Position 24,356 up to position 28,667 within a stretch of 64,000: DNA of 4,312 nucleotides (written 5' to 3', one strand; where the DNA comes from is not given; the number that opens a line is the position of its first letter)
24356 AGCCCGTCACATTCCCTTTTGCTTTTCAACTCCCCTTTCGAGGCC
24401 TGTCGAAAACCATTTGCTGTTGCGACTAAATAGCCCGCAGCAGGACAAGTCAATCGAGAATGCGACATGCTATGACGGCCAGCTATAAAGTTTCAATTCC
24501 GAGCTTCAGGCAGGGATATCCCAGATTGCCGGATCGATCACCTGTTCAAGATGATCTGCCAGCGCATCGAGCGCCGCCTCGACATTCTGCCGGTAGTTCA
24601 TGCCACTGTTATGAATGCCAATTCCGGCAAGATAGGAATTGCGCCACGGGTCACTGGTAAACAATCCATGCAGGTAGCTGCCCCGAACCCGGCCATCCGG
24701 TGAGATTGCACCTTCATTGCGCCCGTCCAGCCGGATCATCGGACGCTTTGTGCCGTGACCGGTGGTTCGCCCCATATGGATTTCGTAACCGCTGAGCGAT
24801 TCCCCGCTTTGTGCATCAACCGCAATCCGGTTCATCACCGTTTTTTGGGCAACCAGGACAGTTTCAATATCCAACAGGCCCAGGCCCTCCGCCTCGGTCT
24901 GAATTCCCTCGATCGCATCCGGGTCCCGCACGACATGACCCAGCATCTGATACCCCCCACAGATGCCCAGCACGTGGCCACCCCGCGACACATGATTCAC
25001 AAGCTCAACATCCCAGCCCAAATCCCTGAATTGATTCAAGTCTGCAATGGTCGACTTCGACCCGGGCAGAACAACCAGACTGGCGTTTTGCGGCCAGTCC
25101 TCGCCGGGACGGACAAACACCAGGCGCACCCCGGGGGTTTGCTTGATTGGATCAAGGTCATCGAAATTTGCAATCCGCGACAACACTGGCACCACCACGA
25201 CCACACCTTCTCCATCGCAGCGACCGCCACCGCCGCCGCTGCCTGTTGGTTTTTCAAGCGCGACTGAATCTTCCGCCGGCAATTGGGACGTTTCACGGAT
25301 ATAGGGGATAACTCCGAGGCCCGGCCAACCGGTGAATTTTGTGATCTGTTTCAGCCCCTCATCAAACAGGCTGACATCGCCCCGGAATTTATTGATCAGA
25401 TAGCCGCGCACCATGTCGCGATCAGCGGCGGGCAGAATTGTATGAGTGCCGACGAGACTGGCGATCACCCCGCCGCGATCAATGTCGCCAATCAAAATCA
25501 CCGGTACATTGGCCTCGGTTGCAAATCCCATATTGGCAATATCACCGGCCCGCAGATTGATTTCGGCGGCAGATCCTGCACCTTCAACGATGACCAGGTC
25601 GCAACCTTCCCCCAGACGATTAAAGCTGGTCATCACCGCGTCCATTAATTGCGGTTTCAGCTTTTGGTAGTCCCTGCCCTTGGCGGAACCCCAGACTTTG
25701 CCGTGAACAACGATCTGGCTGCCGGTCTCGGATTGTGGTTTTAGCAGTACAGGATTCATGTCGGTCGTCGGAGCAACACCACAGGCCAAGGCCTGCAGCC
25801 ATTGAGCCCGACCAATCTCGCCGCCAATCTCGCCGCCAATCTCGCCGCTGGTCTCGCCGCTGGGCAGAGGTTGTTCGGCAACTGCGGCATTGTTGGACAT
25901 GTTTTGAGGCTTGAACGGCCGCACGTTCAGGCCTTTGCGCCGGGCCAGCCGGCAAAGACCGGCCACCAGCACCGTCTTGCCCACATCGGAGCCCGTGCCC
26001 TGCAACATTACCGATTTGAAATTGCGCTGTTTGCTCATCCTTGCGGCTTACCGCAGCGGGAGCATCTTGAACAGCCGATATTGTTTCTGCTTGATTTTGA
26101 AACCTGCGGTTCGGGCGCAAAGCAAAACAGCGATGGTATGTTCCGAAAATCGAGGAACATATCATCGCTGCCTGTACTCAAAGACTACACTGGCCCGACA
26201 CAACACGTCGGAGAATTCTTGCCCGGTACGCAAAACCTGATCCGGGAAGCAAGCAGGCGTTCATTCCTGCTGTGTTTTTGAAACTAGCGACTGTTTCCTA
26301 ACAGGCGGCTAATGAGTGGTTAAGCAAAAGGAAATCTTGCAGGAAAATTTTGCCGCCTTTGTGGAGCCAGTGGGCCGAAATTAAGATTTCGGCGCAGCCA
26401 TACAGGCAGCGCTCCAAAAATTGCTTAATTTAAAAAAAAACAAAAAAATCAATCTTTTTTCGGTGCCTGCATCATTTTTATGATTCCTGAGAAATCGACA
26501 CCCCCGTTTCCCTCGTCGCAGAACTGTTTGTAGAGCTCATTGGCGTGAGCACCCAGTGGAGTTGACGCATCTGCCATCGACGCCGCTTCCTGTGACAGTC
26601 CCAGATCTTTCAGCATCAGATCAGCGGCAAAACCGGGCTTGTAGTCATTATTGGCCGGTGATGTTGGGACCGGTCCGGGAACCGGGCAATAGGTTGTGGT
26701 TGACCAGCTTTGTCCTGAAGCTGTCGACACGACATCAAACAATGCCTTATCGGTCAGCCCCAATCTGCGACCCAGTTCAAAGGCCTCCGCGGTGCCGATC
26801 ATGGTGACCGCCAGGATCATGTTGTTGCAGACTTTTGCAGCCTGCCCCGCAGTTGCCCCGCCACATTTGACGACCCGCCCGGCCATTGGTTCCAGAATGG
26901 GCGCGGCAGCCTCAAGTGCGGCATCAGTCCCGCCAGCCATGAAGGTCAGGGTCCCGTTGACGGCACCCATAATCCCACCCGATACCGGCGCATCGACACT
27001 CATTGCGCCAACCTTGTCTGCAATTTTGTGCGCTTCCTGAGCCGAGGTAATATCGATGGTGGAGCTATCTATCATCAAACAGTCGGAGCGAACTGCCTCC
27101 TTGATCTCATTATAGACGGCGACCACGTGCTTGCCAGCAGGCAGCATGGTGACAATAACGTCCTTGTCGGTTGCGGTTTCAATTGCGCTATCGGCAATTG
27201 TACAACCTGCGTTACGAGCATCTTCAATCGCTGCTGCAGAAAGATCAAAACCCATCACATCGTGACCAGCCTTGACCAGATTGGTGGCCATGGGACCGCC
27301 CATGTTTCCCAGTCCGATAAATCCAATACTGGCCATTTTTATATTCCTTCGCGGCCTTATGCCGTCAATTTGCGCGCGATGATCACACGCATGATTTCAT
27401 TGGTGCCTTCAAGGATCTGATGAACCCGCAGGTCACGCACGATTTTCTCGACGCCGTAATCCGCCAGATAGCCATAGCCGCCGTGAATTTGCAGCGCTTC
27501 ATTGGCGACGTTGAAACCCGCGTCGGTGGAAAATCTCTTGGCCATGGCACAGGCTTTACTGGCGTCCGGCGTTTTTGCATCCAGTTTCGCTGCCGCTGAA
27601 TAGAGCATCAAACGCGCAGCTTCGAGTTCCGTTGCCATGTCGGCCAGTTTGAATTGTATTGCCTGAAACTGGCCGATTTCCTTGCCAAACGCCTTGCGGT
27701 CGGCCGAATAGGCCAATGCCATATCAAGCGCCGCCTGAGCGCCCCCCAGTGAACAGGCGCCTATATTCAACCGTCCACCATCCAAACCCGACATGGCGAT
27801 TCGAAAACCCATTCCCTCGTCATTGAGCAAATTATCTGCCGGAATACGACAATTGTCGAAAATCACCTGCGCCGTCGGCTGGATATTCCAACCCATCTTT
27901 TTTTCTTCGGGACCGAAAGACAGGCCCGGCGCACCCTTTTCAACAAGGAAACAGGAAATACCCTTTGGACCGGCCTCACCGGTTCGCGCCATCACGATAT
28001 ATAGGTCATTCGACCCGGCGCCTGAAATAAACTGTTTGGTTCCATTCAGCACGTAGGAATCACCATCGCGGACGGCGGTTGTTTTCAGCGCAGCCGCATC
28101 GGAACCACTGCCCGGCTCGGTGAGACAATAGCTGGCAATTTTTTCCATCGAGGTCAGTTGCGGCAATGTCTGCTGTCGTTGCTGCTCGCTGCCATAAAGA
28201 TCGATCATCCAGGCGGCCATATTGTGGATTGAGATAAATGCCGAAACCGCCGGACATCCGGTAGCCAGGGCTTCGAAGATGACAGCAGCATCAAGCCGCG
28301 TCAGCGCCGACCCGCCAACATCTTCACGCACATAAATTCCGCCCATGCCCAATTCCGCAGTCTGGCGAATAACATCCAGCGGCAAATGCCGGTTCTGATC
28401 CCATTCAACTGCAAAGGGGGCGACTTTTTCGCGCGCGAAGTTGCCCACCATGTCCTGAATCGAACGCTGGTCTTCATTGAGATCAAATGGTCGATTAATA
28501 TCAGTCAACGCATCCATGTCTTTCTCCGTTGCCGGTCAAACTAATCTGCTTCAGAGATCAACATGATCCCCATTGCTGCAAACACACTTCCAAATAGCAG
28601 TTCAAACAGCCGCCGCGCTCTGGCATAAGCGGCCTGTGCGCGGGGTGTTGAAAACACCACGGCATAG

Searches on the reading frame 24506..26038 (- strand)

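Call 78: search_protein_families(library=pfam, proteins=[window:24506-26038:-], max_evalue=0.00001)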
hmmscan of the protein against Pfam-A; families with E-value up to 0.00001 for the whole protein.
window:24506-26038:- (510 aa): 3 families
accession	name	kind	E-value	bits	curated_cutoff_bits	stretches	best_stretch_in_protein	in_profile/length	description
PF07685.20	GATase_3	-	4.8e-52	176.9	27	1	281-464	2-195/196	CobB/CobQ-like glutamine amidotransferase domain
PF01656.29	CbiA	-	3.5e-20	72.7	25.4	1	10-257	1-122/125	CobQ/CobB/MinD/ParA nucleotide binding domain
PF13500.12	AAA_26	-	5.3e-15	56.2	27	1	9-251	2-195/198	AAA domain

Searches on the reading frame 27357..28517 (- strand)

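Call 78: search_protein_families(library=pfam, proteins=[window:27357-28517:-], max_evalue=0.00001)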
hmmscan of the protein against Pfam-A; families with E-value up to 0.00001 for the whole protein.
window:27357-28517:- (386 aa): 5 families
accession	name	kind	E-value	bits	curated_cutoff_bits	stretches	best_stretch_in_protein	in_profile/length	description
PF00441.29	Acyl-CoA_dh_1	-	4.7e-52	176.5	22.4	1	235-384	1-149/150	Acyl-CoA dehydrogenase, C-terminal domain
PF02771.21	Acyl-CoA_dh_N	-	2.1e-31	109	22.9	1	14-125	1-113/113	Acyl-CoA dehydrogenase, N-terminal domain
PF02770.24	Acyl-CoA_dh_M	-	8.1e-28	96.9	33.3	1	130-223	2-97/97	Acyl-CoA dehydrogenase, middle domain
PF08028.16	Acyl-CoA_dh_2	-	1.1e-19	71.5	22.7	1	252-372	3-132/134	Acyl-CoA dehydrogenase, C-terminal domain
PF22924.1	ACOX_C_alpha1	-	1.7e-07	31.7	27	1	268-384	49-168/169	Acyl-CoA oxidase, C-alpha1 domain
